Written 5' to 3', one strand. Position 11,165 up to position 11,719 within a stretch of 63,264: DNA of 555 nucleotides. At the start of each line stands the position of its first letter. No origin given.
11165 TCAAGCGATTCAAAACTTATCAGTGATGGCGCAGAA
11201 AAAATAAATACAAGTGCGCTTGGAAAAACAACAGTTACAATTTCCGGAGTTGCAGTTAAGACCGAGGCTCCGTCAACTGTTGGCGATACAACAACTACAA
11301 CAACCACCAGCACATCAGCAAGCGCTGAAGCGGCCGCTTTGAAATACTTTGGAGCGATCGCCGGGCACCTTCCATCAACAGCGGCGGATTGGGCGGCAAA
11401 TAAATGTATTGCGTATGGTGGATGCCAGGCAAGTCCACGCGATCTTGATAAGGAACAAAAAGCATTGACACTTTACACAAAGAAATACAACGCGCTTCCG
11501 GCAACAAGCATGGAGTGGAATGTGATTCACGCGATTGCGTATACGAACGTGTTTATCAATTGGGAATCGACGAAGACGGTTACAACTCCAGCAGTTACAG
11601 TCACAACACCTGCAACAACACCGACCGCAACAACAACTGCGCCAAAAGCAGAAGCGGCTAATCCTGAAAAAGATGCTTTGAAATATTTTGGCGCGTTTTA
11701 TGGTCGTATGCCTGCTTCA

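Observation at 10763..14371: Cohesin-dockerin gene trio: a cellulosome-style surface assembly module with no enzymes attached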

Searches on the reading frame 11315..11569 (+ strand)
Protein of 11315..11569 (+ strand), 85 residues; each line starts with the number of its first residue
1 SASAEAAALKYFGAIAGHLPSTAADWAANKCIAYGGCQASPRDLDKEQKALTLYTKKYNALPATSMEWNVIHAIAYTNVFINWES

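Call 18: search_protein_families(library=pfam, proteins=[window:11315-11569:+], max_evalue=1)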
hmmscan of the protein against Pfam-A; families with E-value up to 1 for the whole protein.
seq(85 aa): 0 families

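Call 58: search_protein_representatives(alignment_id=A4)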
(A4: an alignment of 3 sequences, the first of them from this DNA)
Query: 3 sequences, 78 profile positions. Proteins with E-value up to 0.001 (for the whole library): 1099; up to 1e-10: 325; up to 1e-30: 24. The best 150 are listed.
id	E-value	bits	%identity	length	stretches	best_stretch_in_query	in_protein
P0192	1.8e-138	467.2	-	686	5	1-78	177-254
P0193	8.4e-116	394.6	-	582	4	2-76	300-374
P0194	1.0e-107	368.6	-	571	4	1-77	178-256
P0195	8.1e-96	330.5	-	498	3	1-77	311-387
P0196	2.3e-93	322.7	-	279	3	2-76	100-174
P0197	7.8e-91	314.6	-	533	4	1-78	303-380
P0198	2.3e-88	306.7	-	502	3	2-76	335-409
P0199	8.7e-87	301.6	-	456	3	2-76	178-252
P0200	6.1e-81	282.9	-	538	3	1-77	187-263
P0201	4.0e-70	248.2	-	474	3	1-76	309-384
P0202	2.4e-68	242.5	-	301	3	2-76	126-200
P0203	3.3e-68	242.1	-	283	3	2-77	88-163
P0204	6.8e-63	225.0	-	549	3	1-77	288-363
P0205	4.8e-62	222.3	-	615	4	1-78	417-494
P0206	1.1e-57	208.4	-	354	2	2-76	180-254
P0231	2.1e-23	98.5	-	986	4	2-69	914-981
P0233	2.4e-23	98.3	-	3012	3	3-75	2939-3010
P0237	3.2e-22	94.7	-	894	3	2-75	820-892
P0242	1.1e-19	86.6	-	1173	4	2-70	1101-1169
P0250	6.4e-18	80.9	-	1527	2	7-77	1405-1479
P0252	8.9e-18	80.5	-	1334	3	2-77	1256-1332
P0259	2.8e-17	78.9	-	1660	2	2-75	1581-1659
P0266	2.9e-16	75.6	-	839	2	3-77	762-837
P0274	2.2e-15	72.8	-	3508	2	10-77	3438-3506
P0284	1.0e-14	70.7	-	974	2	2-77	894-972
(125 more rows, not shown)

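Call 61: search_protein_families(library=pfam, alignment_id=A6, max_evalue=0.001)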
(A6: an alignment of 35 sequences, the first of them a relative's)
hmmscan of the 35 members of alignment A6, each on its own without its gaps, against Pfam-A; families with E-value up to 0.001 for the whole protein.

A. member 1, P0231 (986 aa): 2 families
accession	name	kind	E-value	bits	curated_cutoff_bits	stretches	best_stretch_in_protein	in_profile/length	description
PF13620.12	CarboxypepD_reg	-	2.1e-12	47.6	32.3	1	147-223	1-73/82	Carboxypeptidase regulatory-like domain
PF13715.12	CarbopepD_reg_2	-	1.4e-05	25.5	32.2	0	148-192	1-43/88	CarboxypepD_reg-like domain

B. families by the number of members that match (of 35 scanned): 32 families (the first 25 are shown)
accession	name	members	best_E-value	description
PF00041.27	fn3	5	3.5e-29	Fibronectin type III domain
PF13620.12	CarboxypepD_reg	3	1.2e-34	Carboxypeptidase regulatory-like domain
PF02494.22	HYR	3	3.9e-11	HYR domain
PF13715.12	CarbopepD_reg_2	3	1.3e-09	CarboxypepD_reg-like domain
PF20578.4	aBig_2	2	1.2e-88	Atrophied bacterial Ig domain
PF00082.27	Peptidase_S8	2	1e-46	Subtilase family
PF01522.26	Polysacc_deac_1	2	3e-21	Polysaccharide deacetylase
PF16403.11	Bact_surface_Ig-like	2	2.2e-15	Bacterial surface protein, Ig-like domain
PF07705.17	CARDB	2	2.8e-15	CARDB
PF13229.12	Beta_helix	2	4e-14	Right handed beta helix region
PF25059.1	FN3_DSCAM-DSCAML_C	2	6.7e-07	DSCAM/DSCAML C-terminal Fn3-like domain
PF10102.14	DUF2341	1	2.3e-19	Domain of unknown function (DUF2341)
PF13290.12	CHB_HEX_C_1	1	7.9e-17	Chitobiase/beta-hexosaminidase C-terminal domain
PF16656.11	Pur_ac_phosph_N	1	1.6e-14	Purple acid Phosphatase, N-terminal domain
PF13287.12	Fn3_assoc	1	2.3e-11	Fn3 associated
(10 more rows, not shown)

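Call 62: list_cluster_members(proteins=[P0231, P0237, P0242, P0250, P0252, P0259, P0266, P0233, P0274, P0284])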
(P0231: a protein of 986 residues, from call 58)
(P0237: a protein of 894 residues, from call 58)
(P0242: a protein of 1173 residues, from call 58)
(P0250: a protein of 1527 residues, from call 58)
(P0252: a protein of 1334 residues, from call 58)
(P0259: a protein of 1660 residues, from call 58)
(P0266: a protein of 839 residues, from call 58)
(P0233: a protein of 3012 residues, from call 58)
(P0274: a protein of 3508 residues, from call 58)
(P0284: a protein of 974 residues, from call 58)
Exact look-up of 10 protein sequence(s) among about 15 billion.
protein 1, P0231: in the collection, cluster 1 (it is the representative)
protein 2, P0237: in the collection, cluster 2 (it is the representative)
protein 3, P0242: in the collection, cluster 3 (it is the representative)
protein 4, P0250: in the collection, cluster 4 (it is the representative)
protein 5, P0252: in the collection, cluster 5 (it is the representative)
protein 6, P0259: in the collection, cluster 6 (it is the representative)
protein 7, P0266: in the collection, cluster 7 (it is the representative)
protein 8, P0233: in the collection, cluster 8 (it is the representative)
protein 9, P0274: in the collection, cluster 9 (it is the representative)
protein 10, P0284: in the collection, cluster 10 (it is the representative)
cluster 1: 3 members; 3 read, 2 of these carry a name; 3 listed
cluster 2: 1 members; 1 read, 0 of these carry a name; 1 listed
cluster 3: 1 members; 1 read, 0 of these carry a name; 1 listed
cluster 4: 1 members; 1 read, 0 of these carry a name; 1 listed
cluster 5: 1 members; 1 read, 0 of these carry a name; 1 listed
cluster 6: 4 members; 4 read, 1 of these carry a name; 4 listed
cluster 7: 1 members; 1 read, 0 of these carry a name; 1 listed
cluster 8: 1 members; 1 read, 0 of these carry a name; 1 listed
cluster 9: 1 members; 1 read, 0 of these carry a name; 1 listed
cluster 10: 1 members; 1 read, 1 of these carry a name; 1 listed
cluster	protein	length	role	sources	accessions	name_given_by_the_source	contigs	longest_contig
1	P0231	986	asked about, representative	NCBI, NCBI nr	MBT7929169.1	carboxypeptidase regulatory-like domain-containing protein, partial [Candidatus ... | carboxypeptidase regulatory-like domain-containing protein [Candidatus Peregrinibacteria ...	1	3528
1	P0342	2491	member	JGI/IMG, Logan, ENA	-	hypothetical protein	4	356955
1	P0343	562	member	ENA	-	-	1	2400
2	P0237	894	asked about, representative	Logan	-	-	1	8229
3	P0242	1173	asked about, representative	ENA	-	-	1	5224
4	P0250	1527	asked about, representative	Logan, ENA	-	-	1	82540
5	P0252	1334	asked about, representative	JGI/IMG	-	-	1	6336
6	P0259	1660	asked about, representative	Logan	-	-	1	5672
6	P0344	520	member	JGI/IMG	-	hypothetical protein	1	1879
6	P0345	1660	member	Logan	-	-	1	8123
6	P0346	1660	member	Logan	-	-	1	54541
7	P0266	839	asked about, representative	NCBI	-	-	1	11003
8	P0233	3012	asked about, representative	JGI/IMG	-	-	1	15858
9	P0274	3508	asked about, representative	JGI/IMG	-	-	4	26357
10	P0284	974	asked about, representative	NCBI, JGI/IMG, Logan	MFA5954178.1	MAG: CARDB domain-containing protein [Patescibacteria group bacterium] | hypothetical protein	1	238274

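Call 80: search_solved_structures(query=A9, max_evalue=10, show_alignments=1)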
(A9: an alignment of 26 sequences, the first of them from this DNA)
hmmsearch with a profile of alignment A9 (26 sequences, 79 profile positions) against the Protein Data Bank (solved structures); distinct sequences matched with E-value up to 10: 22.
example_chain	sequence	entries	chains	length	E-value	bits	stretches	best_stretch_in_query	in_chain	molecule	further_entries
8fje_A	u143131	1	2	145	9.6e-10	41.9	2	45-65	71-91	E8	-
9gzg_A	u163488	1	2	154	0.17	15.4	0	48-69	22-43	Engineered CTPR protein with glutamic acids for conductivity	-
5aa4_B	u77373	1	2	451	0.42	14.2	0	50-77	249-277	MEMBRANE-BOUND LYTIC MUREIN TRANSGLYCOSYLASE F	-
5a5x_A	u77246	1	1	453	0.43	14.1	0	50-77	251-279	MEMBRANE-BOUND LYTIC MUREIN TRANSGLYCOSYLASE F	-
5aa4_A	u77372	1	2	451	0.43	14.1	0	50-77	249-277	MEMBRANE-BOUND LYTIC MUREIN TRANSGLYCOSYLASE F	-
5a5x_B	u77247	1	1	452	0.44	14.1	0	50-77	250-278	MEMBRANE-BOUND LYTIC MUREIN TRANSGLYCOSYLASE F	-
5aa1_A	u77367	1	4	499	0.55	13.8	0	50-77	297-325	MEMBRANE-BOUND LYTIC MUREIN TRANSGLYCOSYLASE F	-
5aa2_A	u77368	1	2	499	0.55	13.8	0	50-77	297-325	MEMBRANE-BOUND LYTIC MUREIN TRANSGLYCOSYLASE F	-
5aa2_B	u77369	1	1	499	0.56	13.8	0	50-77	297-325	MEMBRANE-BOUND LYTIC MUREIN TRANSGLYCOSYLASE F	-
5aa3_A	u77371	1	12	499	0.57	13.8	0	50-77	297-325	MEMBRANE-BOUND LYTIC MUREIN TRANSGLYCOSYLASE F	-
5aa2_D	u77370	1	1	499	0.57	13.7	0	50-77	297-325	MEMBRANE-BOUND LYTIC MUREIN TRANSGLYCOSYLASE F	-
4oz9_A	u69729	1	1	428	0.91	13.1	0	51-77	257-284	Membrane-bound lytic murein transglycosylase F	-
4owd_A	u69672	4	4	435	0.95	13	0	51-77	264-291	Membrane-bound lytic murein transglycosylase F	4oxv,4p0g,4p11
4oyv_A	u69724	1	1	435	0.99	13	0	51-77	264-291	Membrane-bound lytic murein transglycosylase F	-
9qq4_A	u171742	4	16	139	1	13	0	40-56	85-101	Bacterioferritin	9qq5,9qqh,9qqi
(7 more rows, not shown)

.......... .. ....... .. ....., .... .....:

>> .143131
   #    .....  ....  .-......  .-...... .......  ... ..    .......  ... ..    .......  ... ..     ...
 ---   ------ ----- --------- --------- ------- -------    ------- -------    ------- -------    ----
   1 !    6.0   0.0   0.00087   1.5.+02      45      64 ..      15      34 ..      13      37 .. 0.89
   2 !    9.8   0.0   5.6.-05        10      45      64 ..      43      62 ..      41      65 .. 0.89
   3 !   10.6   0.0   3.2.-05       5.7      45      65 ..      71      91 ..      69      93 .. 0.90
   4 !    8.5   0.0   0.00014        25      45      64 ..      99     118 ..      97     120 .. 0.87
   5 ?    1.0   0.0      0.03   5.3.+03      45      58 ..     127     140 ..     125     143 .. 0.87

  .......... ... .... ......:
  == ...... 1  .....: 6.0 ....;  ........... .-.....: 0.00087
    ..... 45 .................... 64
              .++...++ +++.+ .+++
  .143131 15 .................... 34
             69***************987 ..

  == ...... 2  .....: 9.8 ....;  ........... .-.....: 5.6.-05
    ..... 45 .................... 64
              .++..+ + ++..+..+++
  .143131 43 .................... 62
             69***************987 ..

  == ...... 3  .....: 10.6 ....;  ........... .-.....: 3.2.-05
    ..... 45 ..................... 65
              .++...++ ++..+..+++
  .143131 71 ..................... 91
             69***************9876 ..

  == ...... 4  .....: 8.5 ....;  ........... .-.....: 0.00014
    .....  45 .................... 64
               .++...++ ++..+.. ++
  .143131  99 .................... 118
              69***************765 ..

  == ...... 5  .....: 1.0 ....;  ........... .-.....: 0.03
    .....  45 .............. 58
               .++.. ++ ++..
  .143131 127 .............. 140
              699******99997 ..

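Call 81: search_protein_families(library=pfam, alignment_id=A9, max_evalue=1)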
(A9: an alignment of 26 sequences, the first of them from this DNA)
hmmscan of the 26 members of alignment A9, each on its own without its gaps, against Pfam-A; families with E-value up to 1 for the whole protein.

A. member 1, seq(78 aa): 0 families

B. families by the number of members that match (of 26 scanned): 20 families
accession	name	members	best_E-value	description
PF16191.10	E1_4HB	5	0.012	Ubiquitin-activating enzyme E1 four-helix bundle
PF21545.3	T7SS_EccA1_N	2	0.014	T7SS, ESX-1 secretion system protein EccA1, N-terminal domain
PF06150.17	ChaB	2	0.1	ChaB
PF07789.17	DUF1627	1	0.0075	Protein of unknown function (DUF1627)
PF12802.13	MarR_2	1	0.022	MarR family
PF09276.15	Pertus-S5-tox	1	0.036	Pertussis toxin S5 subunit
PF13271.11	DUF4062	1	0.044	Domain of unknown function (DUF4062)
PF08263.17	LRRNT_2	1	0.049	Leucine rich repeat N-terminal domain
PF12208.14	DUF3601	1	0.055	Domain of unknown function (DUF3601)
PF25398.1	CUX1_N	1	0.075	CUX1-like, N-terminal tRNA-binding arm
PF16295.10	TetR_C_10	1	0.077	Tetracyclin repressor-like, C-terminal domain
PF08560.15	DUF1757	1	0.093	Protein of unknown function (DUF1757)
PF07572.17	BCNT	1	0.094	Bucentaur or craniofacial development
PF04131.20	NanE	1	0.11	Putative N-acetylmannosamine-6-phosphate epimerase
PF17452.7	YnfE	1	0.12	Uncharacterized YnfE-like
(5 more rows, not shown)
